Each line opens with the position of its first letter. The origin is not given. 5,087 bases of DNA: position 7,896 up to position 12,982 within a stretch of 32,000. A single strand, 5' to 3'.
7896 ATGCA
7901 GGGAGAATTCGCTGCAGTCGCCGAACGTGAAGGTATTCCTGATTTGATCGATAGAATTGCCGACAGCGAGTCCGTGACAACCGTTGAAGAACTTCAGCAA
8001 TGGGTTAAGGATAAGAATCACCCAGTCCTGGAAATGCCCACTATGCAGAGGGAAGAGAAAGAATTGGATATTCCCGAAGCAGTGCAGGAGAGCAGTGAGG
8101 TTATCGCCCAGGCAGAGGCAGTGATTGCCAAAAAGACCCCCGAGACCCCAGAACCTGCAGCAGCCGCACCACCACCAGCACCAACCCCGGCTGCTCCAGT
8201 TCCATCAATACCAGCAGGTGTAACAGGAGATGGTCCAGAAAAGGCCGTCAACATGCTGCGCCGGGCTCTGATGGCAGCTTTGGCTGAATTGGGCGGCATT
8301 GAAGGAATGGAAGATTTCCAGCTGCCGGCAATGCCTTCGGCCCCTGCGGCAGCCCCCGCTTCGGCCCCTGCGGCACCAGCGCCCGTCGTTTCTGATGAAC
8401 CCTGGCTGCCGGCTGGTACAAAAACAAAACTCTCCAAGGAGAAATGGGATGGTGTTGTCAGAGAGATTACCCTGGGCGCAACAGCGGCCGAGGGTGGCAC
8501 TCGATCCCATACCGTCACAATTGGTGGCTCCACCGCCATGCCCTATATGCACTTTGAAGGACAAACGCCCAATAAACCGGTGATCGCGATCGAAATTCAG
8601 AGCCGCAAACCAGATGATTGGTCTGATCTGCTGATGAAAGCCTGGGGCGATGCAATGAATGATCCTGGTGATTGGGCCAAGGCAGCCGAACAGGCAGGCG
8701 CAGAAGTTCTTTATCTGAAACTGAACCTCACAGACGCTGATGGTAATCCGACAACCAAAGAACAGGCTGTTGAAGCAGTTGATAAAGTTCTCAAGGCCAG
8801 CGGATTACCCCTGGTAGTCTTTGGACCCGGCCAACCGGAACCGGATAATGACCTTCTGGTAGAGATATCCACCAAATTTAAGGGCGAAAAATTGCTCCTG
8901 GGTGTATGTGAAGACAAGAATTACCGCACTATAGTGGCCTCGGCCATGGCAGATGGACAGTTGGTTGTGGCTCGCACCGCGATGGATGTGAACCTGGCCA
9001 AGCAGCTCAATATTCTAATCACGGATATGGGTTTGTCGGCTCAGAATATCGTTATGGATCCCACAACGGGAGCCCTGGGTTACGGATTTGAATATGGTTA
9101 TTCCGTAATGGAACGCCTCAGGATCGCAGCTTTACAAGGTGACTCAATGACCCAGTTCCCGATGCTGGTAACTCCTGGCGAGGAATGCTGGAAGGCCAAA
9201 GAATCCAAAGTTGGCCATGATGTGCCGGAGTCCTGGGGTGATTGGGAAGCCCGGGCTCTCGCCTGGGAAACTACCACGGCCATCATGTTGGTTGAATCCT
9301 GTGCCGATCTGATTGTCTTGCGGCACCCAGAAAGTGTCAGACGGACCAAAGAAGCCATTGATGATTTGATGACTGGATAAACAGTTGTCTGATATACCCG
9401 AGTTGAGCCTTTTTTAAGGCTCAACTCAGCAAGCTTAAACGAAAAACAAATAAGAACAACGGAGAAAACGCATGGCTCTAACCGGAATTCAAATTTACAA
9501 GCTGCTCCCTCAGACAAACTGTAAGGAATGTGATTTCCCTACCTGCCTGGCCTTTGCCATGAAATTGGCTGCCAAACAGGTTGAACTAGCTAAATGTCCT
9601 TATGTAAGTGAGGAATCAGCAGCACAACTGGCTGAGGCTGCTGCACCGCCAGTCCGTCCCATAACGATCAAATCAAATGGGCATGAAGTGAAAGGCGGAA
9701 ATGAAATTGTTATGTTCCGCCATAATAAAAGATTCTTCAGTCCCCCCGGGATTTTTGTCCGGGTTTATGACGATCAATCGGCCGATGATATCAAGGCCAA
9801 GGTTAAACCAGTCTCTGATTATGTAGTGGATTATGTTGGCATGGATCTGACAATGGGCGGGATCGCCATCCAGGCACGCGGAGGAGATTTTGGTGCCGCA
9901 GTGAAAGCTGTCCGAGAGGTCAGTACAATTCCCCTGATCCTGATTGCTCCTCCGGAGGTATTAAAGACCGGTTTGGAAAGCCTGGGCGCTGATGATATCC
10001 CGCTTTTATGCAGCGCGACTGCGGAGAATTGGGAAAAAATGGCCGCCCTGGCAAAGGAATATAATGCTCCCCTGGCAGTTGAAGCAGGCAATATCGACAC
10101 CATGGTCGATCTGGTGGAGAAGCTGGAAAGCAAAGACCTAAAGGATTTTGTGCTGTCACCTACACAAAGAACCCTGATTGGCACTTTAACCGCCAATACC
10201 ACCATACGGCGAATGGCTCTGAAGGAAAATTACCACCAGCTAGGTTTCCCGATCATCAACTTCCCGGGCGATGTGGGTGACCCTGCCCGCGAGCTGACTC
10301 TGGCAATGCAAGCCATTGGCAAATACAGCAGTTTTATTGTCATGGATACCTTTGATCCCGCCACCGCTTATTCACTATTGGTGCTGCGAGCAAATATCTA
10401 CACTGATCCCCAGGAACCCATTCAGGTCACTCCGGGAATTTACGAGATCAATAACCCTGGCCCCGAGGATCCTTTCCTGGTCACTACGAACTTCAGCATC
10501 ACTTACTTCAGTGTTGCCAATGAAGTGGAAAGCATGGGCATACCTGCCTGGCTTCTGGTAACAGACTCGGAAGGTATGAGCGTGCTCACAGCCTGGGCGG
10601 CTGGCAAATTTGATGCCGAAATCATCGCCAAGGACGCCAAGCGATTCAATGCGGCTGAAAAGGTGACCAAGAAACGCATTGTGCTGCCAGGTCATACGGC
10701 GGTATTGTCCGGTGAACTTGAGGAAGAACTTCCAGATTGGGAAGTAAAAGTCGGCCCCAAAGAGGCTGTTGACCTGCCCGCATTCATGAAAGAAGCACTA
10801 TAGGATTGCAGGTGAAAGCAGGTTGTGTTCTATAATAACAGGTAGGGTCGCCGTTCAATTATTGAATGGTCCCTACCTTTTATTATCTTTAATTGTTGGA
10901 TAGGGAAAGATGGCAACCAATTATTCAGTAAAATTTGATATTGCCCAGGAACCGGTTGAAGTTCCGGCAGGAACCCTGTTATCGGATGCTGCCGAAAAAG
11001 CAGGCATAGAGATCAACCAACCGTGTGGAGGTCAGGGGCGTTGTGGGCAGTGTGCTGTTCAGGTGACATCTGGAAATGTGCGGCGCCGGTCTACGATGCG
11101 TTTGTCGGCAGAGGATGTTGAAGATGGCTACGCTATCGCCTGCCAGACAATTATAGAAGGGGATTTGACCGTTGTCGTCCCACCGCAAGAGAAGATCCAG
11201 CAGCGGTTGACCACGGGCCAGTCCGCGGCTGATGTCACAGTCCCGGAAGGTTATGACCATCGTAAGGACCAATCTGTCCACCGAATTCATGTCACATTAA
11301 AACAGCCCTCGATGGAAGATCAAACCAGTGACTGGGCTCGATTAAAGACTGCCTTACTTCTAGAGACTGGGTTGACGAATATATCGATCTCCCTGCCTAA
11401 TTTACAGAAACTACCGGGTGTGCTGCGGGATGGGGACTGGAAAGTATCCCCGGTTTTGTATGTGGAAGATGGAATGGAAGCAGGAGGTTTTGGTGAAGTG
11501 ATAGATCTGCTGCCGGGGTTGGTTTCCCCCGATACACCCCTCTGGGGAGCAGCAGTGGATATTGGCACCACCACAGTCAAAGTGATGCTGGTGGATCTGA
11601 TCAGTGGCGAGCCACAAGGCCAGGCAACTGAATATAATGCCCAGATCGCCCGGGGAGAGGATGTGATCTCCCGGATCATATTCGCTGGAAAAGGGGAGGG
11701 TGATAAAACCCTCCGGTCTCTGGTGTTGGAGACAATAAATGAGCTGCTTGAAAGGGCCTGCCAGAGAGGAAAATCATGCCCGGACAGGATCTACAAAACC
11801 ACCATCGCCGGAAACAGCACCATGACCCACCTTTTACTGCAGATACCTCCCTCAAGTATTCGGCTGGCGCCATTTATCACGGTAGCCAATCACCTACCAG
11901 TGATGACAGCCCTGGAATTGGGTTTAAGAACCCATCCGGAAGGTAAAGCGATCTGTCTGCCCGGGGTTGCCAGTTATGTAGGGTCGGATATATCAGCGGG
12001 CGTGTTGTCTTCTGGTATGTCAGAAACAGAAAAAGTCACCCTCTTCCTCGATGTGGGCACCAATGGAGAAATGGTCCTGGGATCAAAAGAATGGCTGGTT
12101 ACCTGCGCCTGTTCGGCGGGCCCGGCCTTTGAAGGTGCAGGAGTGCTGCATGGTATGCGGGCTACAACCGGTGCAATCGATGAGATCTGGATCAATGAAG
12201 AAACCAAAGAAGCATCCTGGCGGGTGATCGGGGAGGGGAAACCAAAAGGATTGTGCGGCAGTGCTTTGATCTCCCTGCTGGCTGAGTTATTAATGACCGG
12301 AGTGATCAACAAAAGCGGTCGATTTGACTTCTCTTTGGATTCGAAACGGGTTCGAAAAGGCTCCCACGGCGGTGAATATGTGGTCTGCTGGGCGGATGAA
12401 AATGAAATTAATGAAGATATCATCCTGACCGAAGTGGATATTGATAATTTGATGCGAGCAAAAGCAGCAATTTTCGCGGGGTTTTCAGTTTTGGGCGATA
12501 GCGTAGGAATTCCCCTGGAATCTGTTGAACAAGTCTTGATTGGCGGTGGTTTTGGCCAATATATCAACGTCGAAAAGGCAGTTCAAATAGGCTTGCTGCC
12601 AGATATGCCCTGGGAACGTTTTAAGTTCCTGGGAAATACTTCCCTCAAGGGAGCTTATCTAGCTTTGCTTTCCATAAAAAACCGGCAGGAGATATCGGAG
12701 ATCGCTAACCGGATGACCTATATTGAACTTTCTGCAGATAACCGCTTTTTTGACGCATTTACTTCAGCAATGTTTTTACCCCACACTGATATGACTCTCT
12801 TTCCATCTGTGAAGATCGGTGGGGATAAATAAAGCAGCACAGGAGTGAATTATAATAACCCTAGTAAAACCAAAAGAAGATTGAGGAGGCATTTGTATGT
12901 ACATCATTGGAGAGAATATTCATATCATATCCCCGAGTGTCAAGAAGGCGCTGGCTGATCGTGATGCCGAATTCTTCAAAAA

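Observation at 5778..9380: Covalent fusion of acetyl-CoA synthase (AcsB) to the corrinoid Fe-S protein small subunit (AcsD)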

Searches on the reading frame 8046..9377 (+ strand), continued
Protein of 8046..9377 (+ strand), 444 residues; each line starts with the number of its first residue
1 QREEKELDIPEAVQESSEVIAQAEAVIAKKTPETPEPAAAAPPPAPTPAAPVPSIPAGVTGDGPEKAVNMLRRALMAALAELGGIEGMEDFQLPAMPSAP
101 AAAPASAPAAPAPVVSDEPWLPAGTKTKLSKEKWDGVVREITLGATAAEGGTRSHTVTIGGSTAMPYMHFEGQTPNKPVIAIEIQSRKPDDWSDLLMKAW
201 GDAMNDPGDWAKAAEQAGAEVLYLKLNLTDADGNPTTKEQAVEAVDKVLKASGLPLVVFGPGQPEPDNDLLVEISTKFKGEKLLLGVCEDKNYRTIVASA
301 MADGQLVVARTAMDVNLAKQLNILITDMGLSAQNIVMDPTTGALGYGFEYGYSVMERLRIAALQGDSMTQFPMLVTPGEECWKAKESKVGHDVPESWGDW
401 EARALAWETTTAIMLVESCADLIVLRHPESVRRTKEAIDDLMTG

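Call 62: search_protein_families(library=pfam, proteins=[L077:4846-5361:+])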
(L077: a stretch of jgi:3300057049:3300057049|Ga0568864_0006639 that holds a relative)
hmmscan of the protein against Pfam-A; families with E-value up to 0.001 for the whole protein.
L077:4846-5361:+ (171 aa): 1 family
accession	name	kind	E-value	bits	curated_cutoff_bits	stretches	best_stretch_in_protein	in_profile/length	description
PF00571.33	CBS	-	2.3e-17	63.5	24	2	8-62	1-55/57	CBS domain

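Call 65: list_cluster_members(proteins=[P0312, P0344, P0348, P0322, P0273, P0359, P0285, P0006, P0005, P0109])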
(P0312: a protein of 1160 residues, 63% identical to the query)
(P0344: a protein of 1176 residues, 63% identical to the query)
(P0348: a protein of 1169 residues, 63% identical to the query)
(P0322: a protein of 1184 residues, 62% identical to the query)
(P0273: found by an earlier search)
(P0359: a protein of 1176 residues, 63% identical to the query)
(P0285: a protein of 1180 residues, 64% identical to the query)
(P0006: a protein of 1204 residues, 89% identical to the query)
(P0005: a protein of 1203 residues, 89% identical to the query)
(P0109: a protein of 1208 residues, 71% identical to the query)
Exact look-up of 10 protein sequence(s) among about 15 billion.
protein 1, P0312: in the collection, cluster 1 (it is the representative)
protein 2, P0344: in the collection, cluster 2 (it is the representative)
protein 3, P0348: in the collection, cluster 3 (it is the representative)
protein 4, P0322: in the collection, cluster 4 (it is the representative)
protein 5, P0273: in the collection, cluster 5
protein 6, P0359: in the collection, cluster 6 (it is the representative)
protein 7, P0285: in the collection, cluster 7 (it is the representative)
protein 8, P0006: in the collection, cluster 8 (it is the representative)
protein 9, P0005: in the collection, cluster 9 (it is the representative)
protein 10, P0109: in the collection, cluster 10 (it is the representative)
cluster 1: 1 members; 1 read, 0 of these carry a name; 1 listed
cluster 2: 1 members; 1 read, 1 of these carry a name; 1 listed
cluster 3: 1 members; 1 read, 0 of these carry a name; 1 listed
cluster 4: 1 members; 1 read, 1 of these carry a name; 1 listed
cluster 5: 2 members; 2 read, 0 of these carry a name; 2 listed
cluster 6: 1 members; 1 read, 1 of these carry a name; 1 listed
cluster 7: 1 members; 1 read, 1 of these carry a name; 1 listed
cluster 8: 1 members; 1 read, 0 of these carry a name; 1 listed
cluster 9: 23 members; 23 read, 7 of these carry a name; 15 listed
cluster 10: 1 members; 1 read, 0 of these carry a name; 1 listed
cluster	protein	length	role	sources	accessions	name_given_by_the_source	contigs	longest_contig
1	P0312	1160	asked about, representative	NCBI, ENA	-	-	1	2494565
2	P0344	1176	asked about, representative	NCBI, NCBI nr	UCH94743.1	MAG: CO dehydrogenase/CO-methylating acetyl-CoA synthase complex subunit beta [Candidatus ...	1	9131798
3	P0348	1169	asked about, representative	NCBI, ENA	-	-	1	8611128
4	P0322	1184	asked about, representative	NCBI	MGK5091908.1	acetyl-CoA decarbonylase/synthase complex subunit alpha/beta [Deltaproteobacteria ...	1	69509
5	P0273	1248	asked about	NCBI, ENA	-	-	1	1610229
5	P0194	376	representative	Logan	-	-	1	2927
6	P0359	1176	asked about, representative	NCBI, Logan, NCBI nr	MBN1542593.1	CO dehydrogenase/CO-methylating acetyl-CoA synthase complex subunit beta [candidate ...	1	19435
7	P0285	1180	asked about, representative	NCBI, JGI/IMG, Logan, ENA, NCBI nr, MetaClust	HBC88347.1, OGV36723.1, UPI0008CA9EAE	MAG TPA: CO dehydrogenase/CO-methylating acetyl-CoA synthase complex subunit beta ... | MAG: CO dehydrogenase/CO-methylating acetyl-CoA synthase complex subunit beta ... | status=active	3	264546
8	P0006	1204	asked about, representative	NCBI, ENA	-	-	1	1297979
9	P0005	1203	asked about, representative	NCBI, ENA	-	-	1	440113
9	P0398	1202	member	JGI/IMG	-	acetyl-CoA synthase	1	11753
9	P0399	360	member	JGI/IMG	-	acetyl-CoA synthase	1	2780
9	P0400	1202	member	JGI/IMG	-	acetyl-CoA synthase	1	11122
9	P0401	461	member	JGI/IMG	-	acetyl-CoA synthase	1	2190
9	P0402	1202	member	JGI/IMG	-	acetyl-CoA synthase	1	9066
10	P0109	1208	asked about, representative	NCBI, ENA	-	-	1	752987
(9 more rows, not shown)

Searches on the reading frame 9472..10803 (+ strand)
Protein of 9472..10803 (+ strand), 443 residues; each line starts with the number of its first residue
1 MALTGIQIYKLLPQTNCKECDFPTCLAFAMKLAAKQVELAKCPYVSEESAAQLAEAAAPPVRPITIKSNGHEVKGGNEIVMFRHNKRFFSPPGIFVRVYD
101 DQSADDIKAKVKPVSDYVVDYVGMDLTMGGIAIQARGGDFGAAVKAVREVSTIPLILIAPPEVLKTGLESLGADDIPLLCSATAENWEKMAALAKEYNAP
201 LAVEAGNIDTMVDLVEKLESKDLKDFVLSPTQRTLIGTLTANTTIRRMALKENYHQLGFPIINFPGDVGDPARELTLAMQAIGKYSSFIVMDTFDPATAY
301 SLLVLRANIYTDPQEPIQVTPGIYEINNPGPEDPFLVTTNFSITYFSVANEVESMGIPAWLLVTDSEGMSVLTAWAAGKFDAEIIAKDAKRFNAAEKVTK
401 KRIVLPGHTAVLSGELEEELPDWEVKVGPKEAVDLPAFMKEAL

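Call 3: search_protein_families(library=pfam, proteins=[window:9472-10803:+])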
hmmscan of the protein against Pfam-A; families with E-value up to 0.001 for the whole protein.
window:9472-10803:+ (443 aa): 2 families
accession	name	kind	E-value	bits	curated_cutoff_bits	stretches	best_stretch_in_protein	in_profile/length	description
PF03599.22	CdhD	-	2e-85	287.3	24.8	1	66-437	4-385/387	CO dehydrogenase/acetyl-CoA synthase delta subunit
PF04060.18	FeS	-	2.6e-12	46.7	23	1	12-44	1-33/33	Putative Fe-S cluster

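Call 4: search_protein_families(library=ncbifam, proteins=[window:9472-10803:+])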
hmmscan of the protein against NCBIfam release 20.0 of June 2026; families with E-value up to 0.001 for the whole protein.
window:9472-10803:+ (443 aa): 9 families
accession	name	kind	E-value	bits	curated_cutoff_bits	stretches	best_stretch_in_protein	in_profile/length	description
NF003195.0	PRK04165.1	equivalog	9.6e-153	509.3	306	1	1-441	1-445/450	acetyl-CoA decarbonylase/synthase complex subunit gamma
NF043039.1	HgcAB_like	equivalog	6.8e-20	71.9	285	1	316-441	13-137/350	HgcAB-like fusion protein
NF040863.1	HgcA_corrinoid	equivalog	1.3e-16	60.7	275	1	318-441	29-151/325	mercury methylation corrinoid protein HgcA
NF005415.0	PRK06991.1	equivalog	1.1e-07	31.8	281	1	8-66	11-69/284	electron transport complex subunit RsxB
NF006446.0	PRK08764.1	equivalog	1.8e-07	31.1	220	1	8-68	12-72/139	Rnf electron transport complex subunit RnfB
TIGR01944.1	rnfB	subfamily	1.7e-06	27.7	68.7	1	7-58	39-89/190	RnfABCDGE type electron transport complex subunit B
NF003475.0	PRK05113.1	equivalog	1e-05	25.5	203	1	7-67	39-98/190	electron transport complex subunit RsxB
NF005504.0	PRK07118.1-3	equivalog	0.00051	19.5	437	1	7-55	39-88/293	Fe-S cluster domain-containing protein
NF005506.0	PRK07118.1-5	equivalog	0.00096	18.7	388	0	8-56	42-90/279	Fe-S cluster domain-containing protein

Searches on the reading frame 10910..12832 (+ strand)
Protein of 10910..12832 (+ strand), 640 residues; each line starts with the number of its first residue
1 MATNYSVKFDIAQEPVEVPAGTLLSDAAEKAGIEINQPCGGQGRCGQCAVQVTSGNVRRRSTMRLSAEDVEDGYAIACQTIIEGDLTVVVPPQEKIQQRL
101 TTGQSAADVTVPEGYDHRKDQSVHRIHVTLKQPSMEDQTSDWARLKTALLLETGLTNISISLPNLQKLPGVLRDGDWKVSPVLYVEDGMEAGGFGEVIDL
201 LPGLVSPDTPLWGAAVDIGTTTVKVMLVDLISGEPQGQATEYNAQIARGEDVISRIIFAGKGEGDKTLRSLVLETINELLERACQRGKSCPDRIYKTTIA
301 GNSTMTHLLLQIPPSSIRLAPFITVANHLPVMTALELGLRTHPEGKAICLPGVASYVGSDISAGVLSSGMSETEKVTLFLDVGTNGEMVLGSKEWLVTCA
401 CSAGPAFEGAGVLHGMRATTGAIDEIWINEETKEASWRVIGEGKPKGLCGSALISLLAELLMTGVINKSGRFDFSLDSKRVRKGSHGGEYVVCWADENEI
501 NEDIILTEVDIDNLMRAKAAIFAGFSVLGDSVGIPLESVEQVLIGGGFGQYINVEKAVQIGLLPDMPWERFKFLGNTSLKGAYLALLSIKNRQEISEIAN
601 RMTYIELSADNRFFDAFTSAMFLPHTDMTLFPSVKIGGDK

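Call 3: search_protein_families(library=pfam, proteins=[window:10910-12832:+])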
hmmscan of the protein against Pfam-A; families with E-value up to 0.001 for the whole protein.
window:10910-12832:+ (640 aa): 5 families
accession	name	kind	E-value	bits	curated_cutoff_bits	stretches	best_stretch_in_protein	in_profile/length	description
PF14574.11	RACo_C_ter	-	1e-102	343.1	27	1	376-635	2-261/261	C-terminal domain of RACo the ASKHA domain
PF17651.6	Raco_middle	-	7.5e-52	175.7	26.8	1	213-372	2-162/163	RACo middle region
PF17650.6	RACo_linker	-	6.6e-19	68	26.2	1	120-204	9-83/86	RACo linker region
PF00111.32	Fer2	-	1.4e-14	54.2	21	1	15-82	7-76/77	2Fe-2S iron-sulfur cluster binding domain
PF13510.11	Fer2_4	-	8.2e-05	23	22.8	1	6-65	3-70/82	2Fe-2S iron-sulfur cluster binding domain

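Call 4: search_protein_families(library=ncbifam, proteins=[window:10910-12832:+])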
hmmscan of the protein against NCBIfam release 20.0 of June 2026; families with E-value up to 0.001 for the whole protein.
window:10910-12832:+ (640 aa): 12 families
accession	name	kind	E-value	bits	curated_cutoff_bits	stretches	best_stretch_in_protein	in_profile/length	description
NF040756.1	corr_regen_AcsV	exception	2.1e-193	644.2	800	1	7-632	2-632/632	corrinoid activation/regeneration protein AcsV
TIGR04270.1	Rama_corrin_act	subfamily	6.1e-33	114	500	1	213-622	2-415/534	methylamine methyltransferase corrinoid protein reductive activase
NF058606.1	GlBtMonoRdsGbcB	equivalog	2.4e-12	46.4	500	1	5-88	278-360/362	glycine betaine monooxygenase reductase subunit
TIGR01941.1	nqrF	equivalog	1.2e-10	40.9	295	1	13-91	41-121/405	NADH:ubiquinone reductase (Na(+)-transporting) subunit F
NF007964.0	PRK10684.1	equivalog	1.3e-10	40.8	383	1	14-88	259-332/333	NADH oxidoreductase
TIGR02008.1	fdx_plant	subfamily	3.5e-09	36.3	81.15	1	7-90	5-90/97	ferredoxin [2Fe-2S]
NF004317.0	PRK05713.1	equivalog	2e-08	33.9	338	1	11-90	6-84/312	iron-sulfur-binding ferredoxin reductase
TIGR02160.1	PA_CoA_Oxy5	hypoth_equivalog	8.9e-07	28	420.8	1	25-89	286-349/352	1,2-phenylacetyl-CoA epoxidase subunit PaaE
NF040810.1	BenC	equivalog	5.8e-06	25.7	430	1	16-98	15-99/333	benzoate 1,2-dioxygenase electron transfer component BenC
NF041393.1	Frdxn_Halo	equivalog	1.6e-05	24.7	150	1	16-89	40-113/128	ferredoxin Fer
NF008822.0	PRK11872.1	equivalog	7.9e-05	21.8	402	1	17-96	18-98/341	anthranilate 1,2-dioxygenase electron transfer component AntC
NF045803.1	MethMoxFADbindMmoC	equivalog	0.00044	19.1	500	1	26-104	26-106/343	aromatic/alkene monooxygenase hydroxylase FAD-binding subunit MmoC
